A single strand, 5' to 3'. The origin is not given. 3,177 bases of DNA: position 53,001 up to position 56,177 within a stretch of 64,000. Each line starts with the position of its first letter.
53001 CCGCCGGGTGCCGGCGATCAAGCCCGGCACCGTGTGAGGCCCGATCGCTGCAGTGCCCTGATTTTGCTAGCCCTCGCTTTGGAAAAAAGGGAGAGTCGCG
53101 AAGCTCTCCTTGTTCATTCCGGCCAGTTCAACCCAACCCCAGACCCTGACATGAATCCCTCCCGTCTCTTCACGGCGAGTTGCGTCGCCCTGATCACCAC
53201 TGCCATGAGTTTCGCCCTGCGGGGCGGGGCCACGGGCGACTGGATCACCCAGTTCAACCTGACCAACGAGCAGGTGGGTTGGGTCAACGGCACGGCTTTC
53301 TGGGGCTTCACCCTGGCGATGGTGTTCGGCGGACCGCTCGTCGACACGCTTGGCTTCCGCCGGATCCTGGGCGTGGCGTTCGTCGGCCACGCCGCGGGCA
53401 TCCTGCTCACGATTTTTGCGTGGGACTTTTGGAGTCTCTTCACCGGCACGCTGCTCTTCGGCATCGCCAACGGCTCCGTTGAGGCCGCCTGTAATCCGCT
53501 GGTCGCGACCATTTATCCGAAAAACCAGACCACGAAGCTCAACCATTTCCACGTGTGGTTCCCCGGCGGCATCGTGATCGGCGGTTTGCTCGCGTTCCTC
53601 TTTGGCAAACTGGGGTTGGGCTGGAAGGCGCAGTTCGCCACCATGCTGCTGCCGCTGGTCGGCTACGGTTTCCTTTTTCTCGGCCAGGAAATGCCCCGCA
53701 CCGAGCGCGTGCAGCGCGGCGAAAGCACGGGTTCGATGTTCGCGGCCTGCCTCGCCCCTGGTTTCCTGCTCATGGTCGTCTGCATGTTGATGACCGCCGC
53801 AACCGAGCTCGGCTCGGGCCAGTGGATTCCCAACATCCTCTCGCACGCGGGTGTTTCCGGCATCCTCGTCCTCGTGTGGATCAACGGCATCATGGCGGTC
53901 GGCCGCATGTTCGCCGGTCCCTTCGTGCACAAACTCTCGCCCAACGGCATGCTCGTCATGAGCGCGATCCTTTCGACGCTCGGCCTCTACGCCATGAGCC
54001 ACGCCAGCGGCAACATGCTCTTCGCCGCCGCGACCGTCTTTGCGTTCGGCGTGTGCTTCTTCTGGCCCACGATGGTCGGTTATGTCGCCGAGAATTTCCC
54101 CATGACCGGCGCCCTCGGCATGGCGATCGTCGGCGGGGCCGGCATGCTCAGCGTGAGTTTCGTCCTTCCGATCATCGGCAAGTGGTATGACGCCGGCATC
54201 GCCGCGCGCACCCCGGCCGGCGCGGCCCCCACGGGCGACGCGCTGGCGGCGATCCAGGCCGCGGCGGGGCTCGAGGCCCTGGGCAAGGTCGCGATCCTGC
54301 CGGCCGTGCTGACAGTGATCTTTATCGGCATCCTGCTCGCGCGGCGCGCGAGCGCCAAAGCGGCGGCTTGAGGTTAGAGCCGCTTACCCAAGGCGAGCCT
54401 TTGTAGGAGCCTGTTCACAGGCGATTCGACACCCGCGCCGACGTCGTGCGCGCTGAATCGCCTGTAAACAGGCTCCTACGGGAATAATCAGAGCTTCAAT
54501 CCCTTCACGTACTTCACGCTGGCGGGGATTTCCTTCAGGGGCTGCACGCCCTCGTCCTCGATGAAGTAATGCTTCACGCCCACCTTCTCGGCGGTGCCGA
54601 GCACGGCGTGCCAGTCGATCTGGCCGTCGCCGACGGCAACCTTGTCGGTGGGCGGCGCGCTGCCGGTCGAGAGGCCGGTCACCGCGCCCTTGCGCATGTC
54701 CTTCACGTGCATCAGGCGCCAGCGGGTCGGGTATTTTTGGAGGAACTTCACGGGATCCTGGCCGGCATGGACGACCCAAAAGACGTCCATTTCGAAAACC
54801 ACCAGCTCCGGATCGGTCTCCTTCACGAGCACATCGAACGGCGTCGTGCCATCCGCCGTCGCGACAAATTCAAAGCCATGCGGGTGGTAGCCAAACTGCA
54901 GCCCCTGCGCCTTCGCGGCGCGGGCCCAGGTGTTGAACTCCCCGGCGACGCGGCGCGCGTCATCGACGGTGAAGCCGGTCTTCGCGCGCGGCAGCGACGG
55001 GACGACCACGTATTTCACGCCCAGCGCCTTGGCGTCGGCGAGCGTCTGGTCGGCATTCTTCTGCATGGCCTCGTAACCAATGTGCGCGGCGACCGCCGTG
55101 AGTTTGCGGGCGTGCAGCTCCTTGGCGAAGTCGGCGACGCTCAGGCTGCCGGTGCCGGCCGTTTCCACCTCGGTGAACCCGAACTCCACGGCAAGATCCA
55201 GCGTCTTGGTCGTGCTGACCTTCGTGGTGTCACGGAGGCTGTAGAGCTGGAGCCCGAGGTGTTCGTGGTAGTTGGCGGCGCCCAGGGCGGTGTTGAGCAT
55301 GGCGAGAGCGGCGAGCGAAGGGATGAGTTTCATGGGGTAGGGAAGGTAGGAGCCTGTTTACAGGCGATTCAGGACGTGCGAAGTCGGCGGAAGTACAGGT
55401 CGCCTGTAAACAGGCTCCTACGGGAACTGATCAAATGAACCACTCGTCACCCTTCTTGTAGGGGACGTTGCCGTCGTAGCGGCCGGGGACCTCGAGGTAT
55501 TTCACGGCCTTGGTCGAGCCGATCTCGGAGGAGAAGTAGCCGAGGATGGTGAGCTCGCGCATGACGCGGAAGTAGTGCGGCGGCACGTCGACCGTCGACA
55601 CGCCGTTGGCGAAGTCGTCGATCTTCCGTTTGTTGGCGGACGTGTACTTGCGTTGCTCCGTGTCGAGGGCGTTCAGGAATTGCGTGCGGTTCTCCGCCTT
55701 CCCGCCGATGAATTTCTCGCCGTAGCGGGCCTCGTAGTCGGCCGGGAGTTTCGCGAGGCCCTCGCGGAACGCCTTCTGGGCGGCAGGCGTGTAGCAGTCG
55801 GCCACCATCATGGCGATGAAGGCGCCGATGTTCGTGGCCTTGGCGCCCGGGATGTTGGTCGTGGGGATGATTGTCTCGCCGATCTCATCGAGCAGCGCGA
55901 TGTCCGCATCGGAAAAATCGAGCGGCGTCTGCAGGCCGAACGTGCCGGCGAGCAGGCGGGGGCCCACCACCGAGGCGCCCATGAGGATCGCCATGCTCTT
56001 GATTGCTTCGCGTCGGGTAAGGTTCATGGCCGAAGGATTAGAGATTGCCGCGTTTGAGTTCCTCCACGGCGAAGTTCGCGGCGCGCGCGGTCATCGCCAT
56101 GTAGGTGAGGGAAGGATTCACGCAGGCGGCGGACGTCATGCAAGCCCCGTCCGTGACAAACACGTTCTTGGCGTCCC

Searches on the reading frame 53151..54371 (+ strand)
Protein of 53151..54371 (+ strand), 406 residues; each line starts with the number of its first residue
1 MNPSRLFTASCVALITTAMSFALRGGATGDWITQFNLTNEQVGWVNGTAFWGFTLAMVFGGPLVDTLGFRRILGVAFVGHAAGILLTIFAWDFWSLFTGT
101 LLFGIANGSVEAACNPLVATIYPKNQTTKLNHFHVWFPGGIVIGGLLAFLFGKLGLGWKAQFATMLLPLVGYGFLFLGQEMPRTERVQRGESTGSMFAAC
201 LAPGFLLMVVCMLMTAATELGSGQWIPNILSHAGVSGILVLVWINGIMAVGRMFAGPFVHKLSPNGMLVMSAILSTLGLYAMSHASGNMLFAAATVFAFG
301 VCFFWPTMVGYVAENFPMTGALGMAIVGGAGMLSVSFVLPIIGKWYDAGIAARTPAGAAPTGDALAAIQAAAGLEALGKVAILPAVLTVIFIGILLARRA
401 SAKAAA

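Call 95: search_protein_families(library=pfam, proteins=[window:53151-54371:+], max_evalue=0.01)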
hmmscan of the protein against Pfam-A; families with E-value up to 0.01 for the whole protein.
window:53151-54371:+ (406 aa): 1 family
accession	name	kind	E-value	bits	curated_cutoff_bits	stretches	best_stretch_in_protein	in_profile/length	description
PF07690.21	MFS_1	-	2.6e-23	82.9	33.4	2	13-270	4-273/347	Major Facilitator Superfamily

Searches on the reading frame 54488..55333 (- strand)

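Call 66: search_protein_families(library=pfam, proteins=[window:54488-55333:-])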
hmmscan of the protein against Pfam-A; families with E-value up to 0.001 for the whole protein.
window:54488-55333:- (281 aa): 1 family
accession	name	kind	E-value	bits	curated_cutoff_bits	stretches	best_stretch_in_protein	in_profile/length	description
PF01261.30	AP_endonuc_2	-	1.8e-12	47.9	31.1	1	46-258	2-226/249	Xylose isomerase-like TIM barrel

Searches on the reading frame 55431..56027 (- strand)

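Call 66: search_protein_families(library=pfam, proteins=[window:55431-56027:-])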
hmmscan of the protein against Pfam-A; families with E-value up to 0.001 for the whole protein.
window:55431-56027:- (198 aa): 1 family
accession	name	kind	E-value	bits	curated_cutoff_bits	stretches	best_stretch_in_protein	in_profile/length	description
PF13618.11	Gluconate_2-dh3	-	5.4e-33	114.7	23.4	1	42-182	3-135/135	Gluconate 2-dehydrogenase subunit 3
